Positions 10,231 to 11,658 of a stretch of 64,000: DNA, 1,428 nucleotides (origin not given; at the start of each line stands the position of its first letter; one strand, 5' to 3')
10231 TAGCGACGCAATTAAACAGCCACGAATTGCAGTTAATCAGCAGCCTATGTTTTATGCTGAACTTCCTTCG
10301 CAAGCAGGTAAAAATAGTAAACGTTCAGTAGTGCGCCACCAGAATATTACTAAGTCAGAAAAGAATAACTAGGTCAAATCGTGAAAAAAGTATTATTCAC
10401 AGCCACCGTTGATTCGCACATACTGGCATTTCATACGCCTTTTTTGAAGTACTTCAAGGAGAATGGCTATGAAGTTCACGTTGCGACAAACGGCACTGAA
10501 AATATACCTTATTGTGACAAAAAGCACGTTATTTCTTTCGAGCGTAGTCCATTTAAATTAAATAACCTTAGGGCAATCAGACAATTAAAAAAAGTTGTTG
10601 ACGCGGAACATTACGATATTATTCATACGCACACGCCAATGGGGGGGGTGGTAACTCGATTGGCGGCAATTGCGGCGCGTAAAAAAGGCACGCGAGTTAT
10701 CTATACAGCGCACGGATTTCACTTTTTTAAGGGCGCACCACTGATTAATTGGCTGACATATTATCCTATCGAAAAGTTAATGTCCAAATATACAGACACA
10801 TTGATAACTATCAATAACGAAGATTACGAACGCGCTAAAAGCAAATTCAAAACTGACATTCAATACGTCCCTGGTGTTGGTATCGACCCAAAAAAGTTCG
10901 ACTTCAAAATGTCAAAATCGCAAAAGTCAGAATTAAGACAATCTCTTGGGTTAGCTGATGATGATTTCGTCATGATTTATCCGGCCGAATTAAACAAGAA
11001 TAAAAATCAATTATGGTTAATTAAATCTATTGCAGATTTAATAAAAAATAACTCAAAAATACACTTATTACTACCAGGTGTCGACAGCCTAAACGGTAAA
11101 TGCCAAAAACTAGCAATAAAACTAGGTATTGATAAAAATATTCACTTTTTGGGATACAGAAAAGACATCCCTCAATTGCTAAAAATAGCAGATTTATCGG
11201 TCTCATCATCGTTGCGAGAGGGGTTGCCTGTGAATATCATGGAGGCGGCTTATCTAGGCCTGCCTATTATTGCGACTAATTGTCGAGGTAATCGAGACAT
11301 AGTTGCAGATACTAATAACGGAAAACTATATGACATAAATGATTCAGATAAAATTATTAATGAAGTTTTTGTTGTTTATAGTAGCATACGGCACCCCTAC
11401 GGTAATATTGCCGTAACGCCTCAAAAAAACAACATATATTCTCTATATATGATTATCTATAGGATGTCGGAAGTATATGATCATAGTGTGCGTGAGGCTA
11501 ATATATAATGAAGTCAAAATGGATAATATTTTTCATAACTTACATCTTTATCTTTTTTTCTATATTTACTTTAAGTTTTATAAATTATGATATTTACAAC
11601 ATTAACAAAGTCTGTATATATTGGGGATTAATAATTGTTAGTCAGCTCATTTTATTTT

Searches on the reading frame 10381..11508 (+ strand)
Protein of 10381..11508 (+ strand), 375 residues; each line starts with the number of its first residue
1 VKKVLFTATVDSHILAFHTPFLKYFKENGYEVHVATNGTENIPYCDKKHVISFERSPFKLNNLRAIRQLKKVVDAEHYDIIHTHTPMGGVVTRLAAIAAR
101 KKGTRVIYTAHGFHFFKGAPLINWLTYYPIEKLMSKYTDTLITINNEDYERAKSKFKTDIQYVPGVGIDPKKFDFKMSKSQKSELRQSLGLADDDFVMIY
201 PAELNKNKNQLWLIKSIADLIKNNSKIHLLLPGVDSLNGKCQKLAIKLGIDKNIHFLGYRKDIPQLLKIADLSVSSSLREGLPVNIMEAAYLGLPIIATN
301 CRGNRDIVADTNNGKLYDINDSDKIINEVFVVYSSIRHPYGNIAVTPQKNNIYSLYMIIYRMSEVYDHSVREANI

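Call 74: search_protein_families(library=pfam, proteins=[window:10381-11508:+], max_evalue=0.01)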
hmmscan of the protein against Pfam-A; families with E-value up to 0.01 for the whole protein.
window:10381-11508:+ (375 aa): 7 families
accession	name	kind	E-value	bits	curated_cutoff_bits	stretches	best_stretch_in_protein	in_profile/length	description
PF00534.26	Glycos_transf_1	-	3.1e-30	105.4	26.4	1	182-328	2-151/172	Glycosyl transferases group 1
PF13692.12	Glyco_trans_1_4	-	2.8e-25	89.7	27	1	197-329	3-136/142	Glycosyl transferases group 1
PF13477.12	Glyco_trans_4_2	-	6.5e-23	81.9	23.4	1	3-145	1-139/139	Glycosyl transferase 4-like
PF13439.12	Glyco_transf_4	-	9.7e-18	65.2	28.5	1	23-164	13-163/170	Glycosyltransferase Family 4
PF13579.12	Glyco_trans_4_4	-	2.3e-12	48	29.7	1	25-147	14-137/158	Glycosyl transferase 4-like domain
PF20706.3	GT4-conflict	-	0.005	16.3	26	1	205-311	209-323/385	Family 4 Glycosyltransferase in conflict systems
PF08288.18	PIGA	-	0.0076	17.3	27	0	61-116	34-88/90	PIGA (GPI anchor biosynthesis)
